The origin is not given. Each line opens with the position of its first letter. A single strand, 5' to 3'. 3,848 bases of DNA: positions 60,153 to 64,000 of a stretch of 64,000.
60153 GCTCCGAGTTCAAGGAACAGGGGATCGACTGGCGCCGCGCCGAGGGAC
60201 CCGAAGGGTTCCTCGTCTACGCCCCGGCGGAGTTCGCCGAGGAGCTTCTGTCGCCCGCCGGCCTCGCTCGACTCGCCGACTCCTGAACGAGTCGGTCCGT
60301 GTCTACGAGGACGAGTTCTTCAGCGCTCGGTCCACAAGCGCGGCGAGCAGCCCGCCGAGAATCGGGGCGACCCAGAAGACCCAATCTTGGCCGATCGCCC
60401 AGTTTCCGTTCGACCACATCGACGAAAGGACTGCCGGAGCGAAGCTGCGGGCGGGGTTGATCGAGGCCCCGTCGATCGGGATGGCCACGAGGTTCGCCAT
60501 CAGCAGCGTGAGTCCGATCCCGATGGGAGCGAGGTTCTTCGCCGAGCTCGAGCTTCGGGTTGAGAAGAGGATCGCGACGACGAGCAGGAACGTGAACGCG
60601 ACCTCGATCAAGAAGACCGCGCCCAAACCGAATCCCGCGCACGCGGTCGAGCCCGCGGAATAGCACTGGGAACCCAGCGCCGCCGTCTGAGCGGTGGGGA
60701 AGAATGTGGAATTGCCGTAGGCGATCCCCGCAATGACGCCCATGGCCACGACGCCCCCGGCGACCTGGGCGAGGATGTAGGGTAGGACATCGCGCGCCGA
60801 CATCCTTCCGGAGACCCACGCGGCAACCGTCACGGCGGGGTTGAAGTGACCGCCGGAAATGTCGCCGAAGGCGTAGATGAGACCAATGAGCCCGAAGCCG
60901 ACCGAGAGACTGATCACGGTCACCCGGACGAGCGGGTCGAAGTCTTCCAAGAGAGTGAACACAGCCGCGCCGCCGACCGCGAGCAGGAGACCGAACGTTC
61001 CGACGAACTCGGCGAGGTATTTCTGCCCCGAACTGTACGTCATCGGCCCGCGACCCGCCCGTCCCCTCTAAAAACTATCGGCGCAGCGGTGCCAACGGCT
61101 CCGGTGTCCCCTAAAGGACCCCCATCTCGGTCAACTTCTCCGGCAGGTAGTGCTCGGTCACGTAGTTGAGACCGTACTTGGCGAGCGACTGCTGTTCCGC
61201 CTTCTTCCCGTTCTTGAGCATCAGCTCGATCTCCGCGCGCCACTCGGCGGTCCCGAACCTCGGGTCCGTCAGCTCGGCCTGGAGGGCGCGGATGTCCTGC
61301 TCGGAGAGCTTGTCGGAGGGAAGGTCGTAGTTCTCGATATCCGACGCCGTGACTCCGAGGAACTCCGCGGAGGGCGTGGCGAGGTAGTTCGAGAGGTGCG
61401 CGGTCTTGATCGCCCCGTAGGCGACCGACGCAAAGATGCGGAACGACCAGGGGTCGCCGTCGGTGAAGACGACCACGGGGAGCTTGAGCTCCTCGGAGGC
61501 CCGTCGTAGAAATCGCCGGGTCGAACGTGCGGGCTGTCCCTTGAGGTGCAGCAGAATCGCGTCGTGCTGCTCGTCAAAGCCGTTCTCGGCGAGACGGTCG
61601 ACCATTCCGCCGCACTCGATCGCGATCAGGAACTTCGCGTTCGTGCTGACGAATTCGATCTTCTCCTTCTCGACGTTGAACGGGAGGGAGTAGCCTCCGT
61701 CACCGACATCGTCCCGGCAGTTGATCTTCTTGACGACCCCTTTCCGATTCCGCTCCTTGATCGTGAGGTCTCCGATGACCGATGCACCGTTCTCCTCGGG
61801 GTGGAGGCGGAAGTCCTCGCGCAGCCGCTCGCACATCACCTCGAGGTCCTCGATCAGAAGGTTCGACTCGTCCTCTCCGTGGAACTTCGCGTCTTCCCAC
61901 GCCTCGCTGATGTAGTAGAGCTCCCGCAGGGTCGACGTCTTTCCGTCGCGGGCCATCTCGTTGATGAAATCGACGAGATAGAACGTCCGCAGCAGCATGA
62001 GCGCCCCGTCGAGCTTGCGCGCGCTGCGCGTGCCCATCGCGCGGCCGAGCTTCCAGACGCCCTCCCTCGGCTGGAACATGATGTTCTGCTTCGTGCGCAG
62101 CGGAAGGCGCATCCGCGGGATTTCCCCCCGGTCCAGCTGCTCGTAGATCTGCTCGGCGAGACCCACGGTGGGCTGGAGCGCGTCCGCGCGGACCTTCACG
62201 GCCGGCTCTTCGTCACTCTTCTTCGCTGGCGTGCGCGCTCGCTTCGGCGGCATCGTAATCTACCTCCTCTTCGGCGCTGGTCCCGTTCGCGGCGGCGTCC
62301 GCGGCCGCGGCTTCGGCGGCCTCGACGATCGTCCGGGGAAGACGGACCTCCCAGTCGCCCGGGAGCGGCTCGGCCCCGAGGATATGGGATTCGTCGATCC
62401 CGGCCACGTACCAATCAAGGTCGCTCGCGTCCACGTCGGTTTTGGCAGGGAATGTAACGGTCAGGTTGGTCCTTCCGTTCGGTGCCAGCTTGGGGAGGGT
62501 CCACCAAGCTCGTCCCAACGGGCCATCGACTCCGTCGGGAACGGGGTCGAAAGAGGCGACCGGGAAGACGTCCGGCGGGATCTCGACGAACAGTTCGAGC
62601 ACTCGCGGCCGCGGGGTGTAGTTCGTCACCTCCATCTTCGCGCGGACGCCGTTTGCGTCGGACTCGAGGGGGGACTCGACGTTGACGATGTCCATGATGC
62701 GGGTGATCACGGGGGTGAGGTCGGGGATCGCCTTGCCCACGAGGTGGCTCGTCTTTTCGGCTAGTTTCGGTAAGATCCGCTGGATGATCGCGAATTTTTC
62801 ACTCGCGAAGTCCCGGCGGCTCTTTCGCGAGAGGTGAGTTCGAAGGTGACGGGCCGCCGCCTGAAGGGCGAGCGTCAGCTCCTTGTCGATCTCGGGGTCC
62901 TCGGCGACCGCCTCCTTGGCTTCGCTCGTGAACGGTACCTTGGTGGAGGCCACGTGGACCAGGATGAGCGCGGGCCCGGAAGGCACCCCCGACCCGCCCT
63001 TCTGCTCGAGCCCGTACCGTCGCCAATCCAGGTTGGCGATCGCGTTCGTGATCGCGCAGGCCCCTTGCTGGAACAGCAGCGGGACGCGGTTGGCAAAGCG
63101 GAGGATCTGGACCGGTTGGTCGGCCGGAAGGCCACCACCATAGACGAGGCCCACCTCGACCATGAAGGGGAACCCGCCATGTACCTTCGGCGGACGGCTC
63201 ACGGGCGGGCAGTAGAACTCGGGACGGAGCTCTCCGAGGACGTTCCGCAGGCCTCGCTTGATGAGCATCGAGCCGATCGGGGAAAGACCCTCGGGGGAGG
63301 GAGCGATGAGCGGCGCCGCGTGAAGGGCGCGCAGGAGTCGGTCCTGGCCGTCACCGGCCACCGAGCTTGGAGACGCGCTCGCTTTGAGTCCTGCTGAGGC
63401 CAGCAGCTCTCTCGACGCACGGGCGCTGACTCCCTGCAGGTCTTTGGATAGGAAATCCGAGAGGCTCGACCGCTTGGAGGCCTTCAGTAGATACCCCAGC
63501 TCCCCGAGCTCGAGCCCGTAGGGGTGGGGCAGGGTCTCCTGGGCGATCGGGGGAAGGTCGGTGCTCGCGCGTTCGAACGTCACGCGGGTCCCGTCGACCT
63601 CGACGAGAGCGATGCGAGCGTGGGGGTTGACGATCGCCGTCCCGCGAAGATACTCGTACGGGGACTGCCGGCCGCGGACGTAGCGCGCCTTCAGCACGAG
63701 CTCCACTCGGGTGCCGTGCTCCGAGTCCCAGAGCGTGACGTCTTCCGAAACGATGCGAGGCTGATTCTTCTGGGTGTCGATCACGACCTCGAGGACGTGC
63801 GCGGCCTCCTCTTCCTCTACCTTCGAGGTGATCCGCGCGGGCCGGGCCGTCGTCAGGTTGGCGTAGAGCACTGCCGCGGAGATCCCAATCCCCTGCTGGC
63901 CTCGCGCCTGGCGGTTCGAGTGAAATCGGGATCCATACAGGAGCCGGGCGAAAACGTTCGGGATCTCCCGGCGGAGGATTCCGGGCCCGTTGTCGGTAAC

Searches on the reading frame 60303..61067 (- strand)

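Call 11: search_protein_families(library=pfam, proteins=[window:60303-61067:-], max_evalue=0.001)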
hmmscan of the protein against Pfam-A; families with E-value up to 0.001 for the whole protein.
window:60303-61067:- (254 aa): 1 family
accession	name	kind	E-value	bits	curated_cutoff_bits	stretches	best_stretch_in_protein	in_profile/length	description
PF00230.25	MIP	-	7.7e-46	157.1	25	1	13-245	7-221/222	Major intrinsic protein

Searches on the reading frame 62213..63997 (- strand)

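Call 12: search_protein_families(library=ncbifam, proteins=[window:62213-63997:-], max_evalue=0.001)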
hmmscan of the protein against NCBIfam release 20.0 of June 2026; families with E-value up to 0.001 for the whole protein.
window:62213-63997:- (594 aa): 4 families
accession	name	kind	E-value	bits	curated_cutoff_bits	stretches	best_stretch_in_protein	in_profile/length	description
NF003218.0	PRK04184.1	equivalog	1.3e-157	525.6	274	1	2-456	81-527/539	DNA topoisomerase VI subunit B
NF011439.0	PRK14868.1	equivalog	2.2e-138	462.7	1310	2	216-459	484-719/795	DNA topoisomerase VI subunit B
TIGR01052.1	top6b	equivalog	2.6e-128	428.5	380.7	1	2-422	71-487/488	DNA topoisomerase VI subunit B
NF011438.0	PRK14867.1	equivalog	3.4e-71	240.6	1143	2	2-198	79-273/659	DNA topoisomerase VI subunit B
